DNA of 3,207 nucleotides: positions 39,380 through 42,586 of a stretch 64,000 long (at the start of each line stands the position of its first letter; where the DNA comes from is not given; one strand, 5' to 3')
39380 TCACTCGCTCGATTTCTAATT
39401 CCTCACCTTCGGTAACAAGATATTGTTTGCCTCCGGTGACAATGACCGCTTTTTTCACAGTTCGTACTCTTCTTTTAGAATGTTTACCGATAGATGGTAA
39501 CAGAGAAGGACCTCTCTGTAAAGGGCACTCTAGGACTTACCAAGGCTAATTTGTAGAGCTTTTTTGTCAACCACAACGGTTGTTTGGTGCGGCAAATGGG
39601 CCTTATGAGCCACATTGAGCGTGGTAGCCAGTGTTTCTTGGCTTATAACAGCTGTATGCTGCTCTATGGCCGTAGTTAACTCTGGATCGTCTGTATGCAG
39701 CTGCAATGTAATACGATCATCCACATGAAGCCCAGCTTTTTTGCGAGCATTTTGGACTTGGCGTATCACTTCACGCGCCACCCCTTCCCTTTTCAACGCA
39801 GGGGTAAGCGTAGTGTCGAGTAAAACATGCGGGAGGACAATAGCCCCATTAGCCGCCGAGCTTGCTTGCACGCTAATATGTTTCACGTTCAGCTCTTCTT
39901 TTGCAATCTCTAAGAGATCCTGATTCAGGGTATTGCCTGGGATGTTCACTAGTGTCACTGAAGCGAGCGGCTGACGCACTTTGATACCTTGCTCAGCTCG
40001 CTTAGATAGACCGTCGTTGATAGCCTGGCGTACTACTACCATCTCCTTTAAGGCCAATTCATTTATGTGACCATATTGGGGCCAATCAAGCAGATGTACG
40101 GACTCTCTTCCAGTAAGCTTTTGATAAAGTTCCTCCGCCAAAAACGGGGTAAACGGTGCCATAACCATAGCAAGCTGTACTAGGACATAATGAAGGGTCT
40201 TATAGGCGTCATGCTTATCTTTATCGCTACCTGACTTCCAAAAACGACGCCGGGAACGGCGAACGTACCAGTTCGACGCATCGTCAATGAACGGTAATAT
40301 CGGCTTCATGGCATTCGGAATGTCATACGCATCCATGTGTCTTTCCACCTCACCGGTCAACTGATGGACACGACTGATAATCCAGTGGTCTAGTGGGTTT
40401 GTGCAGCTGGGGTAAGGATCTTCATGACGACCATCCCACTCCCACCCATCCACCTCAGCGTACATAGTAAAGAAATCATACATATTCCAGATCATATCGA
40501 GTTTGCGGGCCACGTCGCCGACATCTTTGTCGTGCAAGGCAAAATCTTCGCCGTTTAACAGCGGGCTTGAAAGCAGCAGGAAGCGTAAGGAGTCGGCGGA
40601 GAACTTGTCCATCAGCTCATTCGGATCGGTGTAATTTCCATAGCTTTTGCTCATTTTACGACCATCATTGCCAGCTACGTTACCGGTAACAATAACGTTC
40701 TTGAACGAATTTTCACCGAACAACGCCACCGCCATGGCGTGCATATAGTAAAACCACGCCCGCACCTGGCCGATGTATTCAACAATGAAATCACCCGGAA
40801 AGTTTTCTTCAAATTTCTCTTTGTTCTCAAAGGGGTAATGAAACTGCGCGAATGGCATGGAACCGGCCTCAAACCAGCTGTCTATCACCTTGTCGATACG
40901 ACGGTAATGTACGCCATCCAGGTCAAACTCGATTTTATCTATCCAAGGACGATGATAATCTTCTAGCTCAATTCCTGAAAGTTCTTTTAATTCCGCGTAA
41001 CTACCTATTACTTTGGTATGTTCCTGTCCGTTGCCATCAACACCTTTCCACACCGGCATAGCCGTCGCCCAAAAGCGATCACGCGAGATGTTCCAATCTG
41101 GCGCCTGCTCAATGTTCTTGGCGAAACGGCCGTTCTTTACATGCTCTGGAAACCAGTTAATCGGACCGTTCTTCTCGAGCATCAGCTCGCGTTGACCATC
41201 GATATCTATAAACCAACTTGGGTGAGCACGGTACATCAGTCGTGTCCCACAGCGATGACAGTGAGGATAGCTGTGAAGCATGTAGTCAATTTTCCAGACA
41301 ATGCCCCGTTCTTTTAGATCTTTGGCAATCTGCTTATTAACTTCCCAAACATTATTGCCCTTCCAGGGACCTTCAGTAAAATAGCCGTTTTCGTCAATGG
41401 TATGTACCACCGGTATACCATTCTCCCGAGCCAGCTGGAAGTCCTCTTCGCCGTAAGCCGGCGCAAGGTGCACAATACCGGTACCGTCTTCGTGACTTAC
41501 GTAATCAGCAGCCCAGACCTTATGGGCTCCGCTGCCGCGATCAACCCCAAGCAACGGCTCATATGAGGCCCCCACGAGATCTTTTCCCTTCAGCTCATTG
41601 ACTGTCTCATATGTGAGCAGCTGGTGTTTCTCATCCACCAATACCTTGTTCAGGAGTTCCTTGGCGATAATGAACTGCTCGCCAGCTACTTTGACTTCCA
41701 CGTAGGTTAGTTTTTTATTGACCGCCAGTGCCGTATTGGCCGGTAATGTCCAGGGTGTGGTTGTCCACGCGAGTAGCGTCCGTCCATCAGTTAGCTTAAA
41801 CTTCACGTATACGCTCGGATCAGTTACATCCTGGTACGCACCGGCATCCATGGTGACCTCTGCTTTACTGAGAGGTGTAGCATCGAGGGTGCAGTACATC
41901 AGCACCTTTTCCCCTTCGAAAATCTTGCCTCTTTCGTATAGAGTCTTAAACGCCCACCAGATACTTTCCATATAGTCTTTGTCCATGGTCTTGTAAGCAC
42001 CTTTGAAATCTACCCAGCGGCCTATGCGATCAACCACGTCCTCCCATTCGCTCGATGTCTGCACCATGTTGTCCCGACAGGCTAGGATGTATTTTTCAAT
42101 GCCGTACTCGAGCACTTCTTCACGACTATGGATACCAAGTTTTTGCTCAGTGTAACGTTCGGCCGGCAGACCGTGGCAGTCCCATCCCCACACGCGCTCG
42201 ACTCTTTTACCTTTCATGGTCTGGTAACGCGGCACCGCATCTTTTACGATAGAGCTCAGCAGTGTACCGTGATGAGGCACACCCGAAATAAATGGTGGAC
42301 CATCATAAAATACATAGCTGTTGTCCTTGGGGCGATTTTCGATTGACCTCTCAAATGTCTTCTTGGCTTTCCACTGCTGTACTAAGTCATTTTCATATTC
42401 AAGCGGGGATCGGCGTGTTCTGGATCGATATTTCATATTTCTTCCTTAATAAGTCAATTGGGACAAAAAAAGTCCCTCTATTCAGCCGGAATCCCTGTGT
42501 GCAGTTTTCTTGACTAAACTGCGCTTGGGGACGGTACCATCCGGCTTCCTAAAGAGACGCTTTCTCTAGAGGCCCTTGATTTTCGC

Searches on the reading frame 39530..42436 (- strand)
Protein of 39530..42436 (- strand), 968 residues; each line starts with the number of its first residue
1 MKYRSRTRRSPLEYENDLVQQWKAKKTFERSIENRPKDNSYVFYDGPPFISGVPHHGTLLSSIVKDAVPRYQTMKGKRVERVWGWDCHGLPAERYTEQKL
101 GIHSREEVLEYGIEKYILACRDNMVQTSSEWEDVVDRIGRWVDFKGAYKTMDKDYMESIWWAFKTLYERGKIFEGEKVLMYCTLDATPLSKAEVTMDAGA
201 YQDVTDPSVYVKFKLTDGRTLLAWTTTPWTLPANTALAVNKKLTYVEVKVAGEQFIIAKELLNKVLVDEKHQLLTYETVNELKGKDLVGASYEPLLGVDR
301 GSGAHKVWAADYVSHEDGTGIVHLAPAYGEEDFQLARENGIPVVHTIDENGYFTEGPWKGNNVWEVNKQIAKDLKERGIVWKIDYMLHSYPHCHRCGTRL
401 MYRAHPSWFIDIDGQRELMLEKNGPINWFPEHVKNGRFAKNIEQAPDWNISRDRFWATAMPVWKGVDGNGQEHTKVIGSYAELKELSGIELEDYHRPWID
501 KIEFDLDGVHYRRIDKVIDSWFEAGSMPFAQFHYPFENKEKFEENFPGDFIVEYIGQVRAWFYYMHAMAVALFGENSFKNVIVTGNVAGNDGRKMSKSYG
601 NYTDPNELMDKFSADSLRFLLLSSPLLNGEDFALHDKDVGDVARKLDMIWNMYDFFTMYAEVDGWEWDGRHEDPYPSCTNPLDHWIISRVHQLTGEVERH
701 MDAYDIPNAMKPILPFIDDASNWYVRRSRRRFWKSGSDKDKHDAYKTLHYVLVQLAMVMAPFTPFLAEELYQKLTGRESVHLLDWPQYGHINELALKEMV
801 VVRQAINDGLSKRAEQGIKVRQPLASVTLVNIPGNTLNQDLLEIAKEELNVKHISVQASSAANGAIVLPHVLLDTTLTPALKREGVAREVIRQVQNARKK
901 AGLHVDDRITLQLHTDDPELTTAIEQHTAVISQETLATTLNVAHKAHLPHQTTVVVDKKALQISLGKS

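Call 5: search_protein_families(library=ncbifam, proteins=[window:39530-42436:-])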
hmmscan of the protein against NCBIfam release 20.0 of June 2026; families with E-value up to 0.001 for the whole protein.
window:39530-42436:- (968 aa): 17 families
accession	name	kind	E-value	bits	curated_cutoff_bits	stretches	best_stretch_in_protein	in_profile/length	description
TIGR00392.1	ileS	equivalog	5.3e-239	795.7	621.4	1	10-830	7-850/861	isoleucine--tRNA ligase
NF000257.1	MupA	exception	3.1e-205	684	1900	2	12-856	6-846/1024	mupirocin-resistant isoleucine--tRNA ligase MupA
NF000258.1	MupB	exception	2.3e-203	677.9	1900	2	15-857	9-849/1033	mupirocin-resistant isoleucine--tRNA ligase MupB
TIGR00422.1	valS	equivalog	7.1e-118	394.8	612.1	2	307-860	256-790/863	valine--tRNA ligase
NF009687.0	PRK13208.1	equivalog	6.7e-113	378.4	738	2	306-860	254-792/801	valine--tRNA ligase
NF004349.1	PRK05729.1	equivalog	2.4e-104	350.3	704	2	307-829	250-741/860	valine--tRNA ligase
NF040702.1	ileS_w_GNAT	exception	1.3e-83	281.3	1999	2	253-862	446-1047/1100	isoleucine--tRNA ligase, N-acetyltransferase domain-containing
NF008957.0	PRK12300.1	subfamily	1.8e-64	218.2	677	3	14-334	9-323/946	leucine--tRNA ligase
NF011492.0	PRK14900.1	equivalog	9.8e-60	202.5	1783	2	310-844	269-782/1044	valine--tRNA ligase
TIGR00395.1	leuS_arch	equivalog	2e-57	194.9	648.5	2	15-334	4-317/938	leucine--tRNA ligase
NF000540.1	alt_ValS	exception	2.5e-54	184.5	900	2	407-849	387-817/827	valine--tRNA ligase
TIGR00396.1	leuS_bact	equivalog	2.5e-36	125.2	548.4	3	15-197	7-169/843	leucine--tRNA ligase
TIGR00398.1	metG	equivalog_domain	9.6e-24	84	336.35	2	575-775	309-502/530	methionine--tRNA ligase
NF008900.0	PRK12267.1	equivalog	7.4e-20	71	598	2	516-795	223-495/648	methionine--tRNA ligase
NF001100.0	PRK00133.1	equivalog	1.5e-18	66.7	587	1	391-776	173-504/676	methionine--tRNA ligase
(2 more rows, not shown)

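Call 10: find_related_loci(query=window:39530-42436:-, collection=genome_contigs, flank=3000)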
Query window:39530-42436:- (968 aa) in genome_contigs; peptide patterns used: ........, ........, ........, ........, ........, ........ (x = any residue, [..] = any of these).
531 stretches matched a pattern; 523 encode a relative of the query (tblastn E <= 1e-3); the best 80 are kept; 80 distinct loci.
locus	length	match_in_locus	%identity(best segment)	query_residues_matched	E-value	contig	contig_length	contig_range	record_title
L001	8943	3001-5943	76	1-968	0e+0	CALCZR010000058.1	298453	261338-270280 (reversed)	MAG TPA_asm: uncultured Candidatus Saccharibacteria bacterium isolate SRR6231146_bin.58_CONCOCT_v1.1_MAG genome assembly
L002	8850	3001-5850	76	1-967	0e+0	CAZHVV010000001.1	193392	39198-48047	MAG TPA_asm: uncultured Candidatus Saccharibacteria bacterium isolate SRP302447_co4_31 genome assembly, contig: NODE_231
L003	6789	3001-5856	76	1-968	0e+0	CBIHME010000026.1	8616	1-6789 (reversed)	MAG TPA_asm: uncultured bacterium isolate SRR17255032_binner12_Refined_22 genome assembly, contig: ERZ27337163.1348, who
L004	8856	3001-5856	76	1-968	0e+0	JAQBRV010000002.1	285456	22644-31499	MAG: Candidatus Saccharibacteria bacterium isolate RYN_410 scaffold_4909, whole genome shotgun sequence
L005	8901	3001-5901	75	1-968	0e+0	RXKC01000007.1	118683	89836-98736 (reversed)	MAG: Candidatus Saccharibacteria bacterium isolate AWTP1-31 sample_9_scaffold_12, whole genome shotgun sequence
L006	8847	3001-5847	76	1-968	0e+0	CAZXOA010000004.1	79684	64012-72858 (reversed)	MAG TPA_asm: uncultured Candidatus Saccharibacteria bacterium isolate SRP344714_co1_350 genome assembly, contig: NODE_70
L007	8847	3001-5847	76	1-968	0e+0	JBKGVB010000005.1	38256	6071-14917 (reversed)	MAG: Candidatus Saccharimonadales bacterium isolate SHSU_advanced.final.171 k67_160197, whole genome shotgun sequence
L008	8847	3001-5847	75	1-967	0e+0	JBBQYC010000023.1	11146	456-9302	MAG: Candidatus Saccharimonadales bacterium isolate Co_metawrap_2145 Cmw_2145_k141_26437242_length_11146_cov_10.5536, wh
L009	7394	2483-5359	75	1-965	0e+0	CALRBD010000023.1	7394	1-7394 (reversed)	MAG: uncultured Candidatus Saccharimonas sp. isolate RH-23may17-1275 genome assembly, contig: RH-23may17-C83922, whole g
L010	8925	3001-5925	75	1-967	0e+0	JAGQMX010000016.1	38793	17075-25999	MAG: Candidatus Saccharibacteria bacterium isolate HKST-UBA53 2011-04-20_1_(paired)_contig_70629, whole genome shotgun s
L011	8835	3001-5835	76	1-967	0e+0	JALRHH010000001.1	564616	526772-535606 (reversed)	MAG: Candidatus Saccharimonadia bacterium isolate MYJ.17 NODE_1_length_564616_cov_19.245983, whole genome shotgun sequen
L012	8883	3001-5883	75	1-967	0e+0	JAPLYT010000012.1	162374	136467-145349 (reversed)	MAG: Candidatus Saccharibacteria bacterium isolate LacPavin_0818_WC45_MAG_44_10 LacPavin_0818_WC45_scaffold_267281, whol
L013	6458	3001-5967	74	1-967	0e+0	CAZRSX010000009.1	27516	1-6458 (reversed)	MAG TPA_asm: uncultured Candidatus Saccharibacteria bacterium isolate SRP344714_co2_192 genome assembly, contig: NODE_43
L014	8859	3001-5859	75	1-967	0e+0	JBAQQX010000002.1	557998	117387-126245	MAG: Candidatus Saccharimonadales bacterium isolate MFD12015_ilm_asm_bin4 k127_17485, whole genome shotgun sequence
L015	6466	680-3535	75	1-968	0e+0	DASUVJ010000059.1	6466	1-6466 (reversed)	MAG TPA_asm: Candidatus Saccharimonadales bacterium isolate SMAG_U1812 k141_1427480, whole genome shotgun sequence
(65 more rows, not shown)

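Call 74: search_dna_similar(query=window:39530-42436:-, collection=plasmids, mode=protein, max_rows=40, max_evalue=1e-50)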
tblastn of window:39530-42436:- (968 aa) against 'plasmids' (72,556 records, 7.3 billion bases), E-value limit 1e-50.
Records with a match: 188; places in all: 194; records where one place covers at least 80% of the query: 178.
Best place of each record, by identity: <60% 188.
By first word of the organism name: Staphylococcus 145; Escherichia 9; Riemerella 4; Acinetobacter 3; Pasteurella 3; Bacillus 2; Proteus 2; Listeria 2; Klebsiella 2; Prevotella 2; and 14 more.
By predicted mobility (MOB-suite, as given by PLSDB): conjugative 98; non-mobilizable 54; mobilizable 36.
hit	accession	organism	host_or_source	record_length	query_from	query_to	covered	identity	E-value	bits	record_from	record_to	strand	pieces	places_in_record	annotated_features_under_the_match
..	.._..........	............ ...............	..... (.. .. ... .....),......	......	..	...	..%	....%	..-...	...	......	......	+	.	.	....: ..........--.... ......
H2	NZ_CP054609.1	Paenibacillus cellulosilyticus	cell culture,soil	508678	1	885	91%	38.9%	3e-177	579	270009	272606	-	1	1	ileS: isoleucine--tRNA ligase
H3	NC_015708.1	Pseudoalteromonas sp. SANK 73390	sea water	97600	10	854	87%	40.1%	3e-176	576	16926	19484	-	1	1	ileS: isoleucine--tRNA ligase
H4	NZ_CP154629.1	Acetoanaerobium noterae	cell culture,Sludge of a digestion ...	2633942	1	897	93%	37.7%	7e-164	540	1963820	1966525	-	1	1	none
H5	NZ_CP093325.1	Bacillus sp. N5-665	whole organism,peat soil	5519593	8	857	88%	39.7%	2e-177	579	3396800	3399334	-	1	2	none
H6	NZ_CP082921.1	Sutcliffiella horikoshii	cell culture,water from a container for ...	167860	7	860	88%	39.3%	9e-171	560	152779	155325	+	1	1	ileS: isoleucine--tRNA ligase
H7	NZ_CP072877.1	Microbacterium sp. NIBRBAC000506063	cell culture,sludge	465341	13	854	83%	41.5%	4e-143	581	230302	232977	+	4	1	none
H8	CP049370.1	Staphylococcus aureus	Homo sapiens,blood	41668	12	921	94%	36.0%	7e-165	543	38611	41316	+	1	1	mupA: mupirocin-resistant isoleucine--tRNA ligase MupA | Staphylococcus aureus mupA ...: antibiotic-resistant isoleucyl-tRNA synthetase (ileS)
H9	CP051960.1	Staphylococcus aureus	Homo sapiens,blood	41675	12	921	94%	36.0%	7e-165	543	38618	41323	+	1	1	mupA: mupirocin-resistant isoleucine--tRNA ligase MupA | Staphylococcus aureus mupA ...: antibiotic-resistant isoleucyl-tRNA synthetase (ileS)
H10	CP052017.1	Staphylococcus aureus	Homo sapiens,blood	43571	12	921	94%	36.0%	7e-165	543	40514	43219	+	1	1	mupA: mupirocin-resistant isoleucine--tRNA ligase MupA | Staphylococcus aureus mupA ...: antibiotic-resistant isoleucyl-tRNA synthetase (ileS)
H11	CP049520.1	Staphylococcus aureus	Homo sapiens,blood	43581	12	921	94%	36.0%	7e-165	543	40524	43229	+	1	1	mupA: mupirocin-resistant isoleucine--tRNA ligase MupA | Staphylococcus aureus mupA ...: antibiotic-resistant isoleucyl-tRNA synthetase (ileS)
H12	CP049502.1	Staphylococcus aureus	Homo sapiens,blood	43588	12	921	94%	36.0%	7e-165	543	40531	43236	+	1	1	mupA: mupirocin-resistant isoleucine--tRNA ligase MupA | Staphylococcus aureus mupA ...: antibiotic-resistant isoleucyl-tRNA synthetase (ileS)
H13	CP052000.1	Staphylococcus aureus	Homo sapiens,blood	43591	12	921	94%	36.0%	7e-165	543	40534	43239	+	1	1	mupA: mupirocin-resistant isoleucine--tRNA ligase MupA | Staphylococcus aureus mupA ...: antibiotic-resistant isoleucyl-tRNA synthetase (ileS)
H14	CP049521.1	Staphylococcus aureus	Homo sapiens,blood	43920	12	921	94%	36.0%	7e-165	543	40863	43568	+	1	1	mupA: mupirocin-resistant isoleucine--tRNA ligase MupA | Staphylococcus aureus mupA ...: antibiotic-resistant isoleucyl-tRNA synthetase (ileS)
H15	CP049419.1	Staphylococcus aureus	Homo sapiens,blood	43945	12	921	94%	36.0%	7e-165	543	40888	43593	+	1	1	mupA: mupirocin-resistant isoleucine--tRNA ligase MupA | Staphylococcus aureus mupA ...: antibiotic-resistant isoleucyl-tRNA synthetase (ileS)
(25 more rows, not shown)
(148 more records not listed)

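Call 75: get_annotated_region(hit=H1, flank=700)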
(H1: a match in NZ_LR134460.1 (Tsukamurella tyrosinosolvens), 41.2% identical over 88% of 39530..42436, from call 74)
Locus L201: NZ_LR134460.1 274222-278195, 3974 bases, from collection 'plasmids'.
description: Tsukamurella tyrosinosolvens strain NCTC13231 plasmid 18, complete sequence
organism: Tsukamurella tyrosinosolvens (NCBI taxid 57704)
taxonomy: Bacteria; Actinomycetota; Actinomycetes; Mycobacteriales; Tsukamurellaceae; Tsukamurella; Tsukamurella tyrosinosolvens
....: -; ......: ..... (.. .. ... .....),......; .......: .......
typing (MOB-suite, as given by PLSDB): non-mobilizable
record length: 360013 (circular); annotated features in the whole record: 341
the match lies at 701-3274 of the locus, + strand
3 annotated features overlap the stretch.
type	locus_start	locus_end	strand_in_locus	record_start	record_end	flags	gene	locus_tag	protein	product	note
CDS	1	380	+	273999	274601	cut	-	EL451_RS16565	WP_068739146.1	hypothetical protein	-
CDS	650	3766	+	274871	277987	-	ileS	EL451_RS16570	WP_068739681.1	isoleucine--tRNA ligase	GO:0006428 - isoleucyl-tRNA aminoacylation [Evidence IEA]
CDS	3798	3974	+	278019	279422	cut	-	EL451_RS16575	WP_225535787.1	DNA polymerase IV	GO:0006260 - DNA replication [Evidence IEA]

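Call 76: get_annotated_region(hit=H7, flank=700)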
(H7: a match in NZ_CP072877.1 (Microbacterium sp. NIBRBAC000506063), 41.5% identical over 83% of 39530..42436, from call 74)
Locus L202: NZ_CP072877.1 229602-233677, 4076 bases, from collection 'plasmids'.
description: Microbacterium sp. NIBRBAC000506063 plasmid unnamed, complete sequence
organism: Microbacterium sp. NIBRBAC000506063 (NCBI taxid 2734618)
taxonomy: Bacteria; Actinomycetota; Actinomycetes; Micrococcales; Microbacteriaceae; Microbacterium; Microbacterium sp. NIBRBAC000506063
host: -; source: cell culture,sludge; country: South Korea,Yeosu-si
typing (MOB-suite, as given by PLSDB): non-mobilizable
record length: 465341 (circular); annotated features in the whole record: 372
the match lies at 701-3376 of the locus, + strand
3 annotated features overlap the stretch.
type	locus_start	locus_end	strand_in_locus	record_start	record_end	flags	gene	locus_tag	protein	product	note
CDS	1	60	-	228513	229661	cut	-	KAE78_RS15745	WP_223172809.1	DUF418 domain-containing protein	-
CDS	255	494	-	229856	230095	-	-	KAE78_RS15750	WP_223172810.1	hypothetical protein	-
CDS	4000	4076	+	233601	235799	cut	ndk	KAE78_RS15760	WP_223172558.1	nucleoside-diphosphate kinase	-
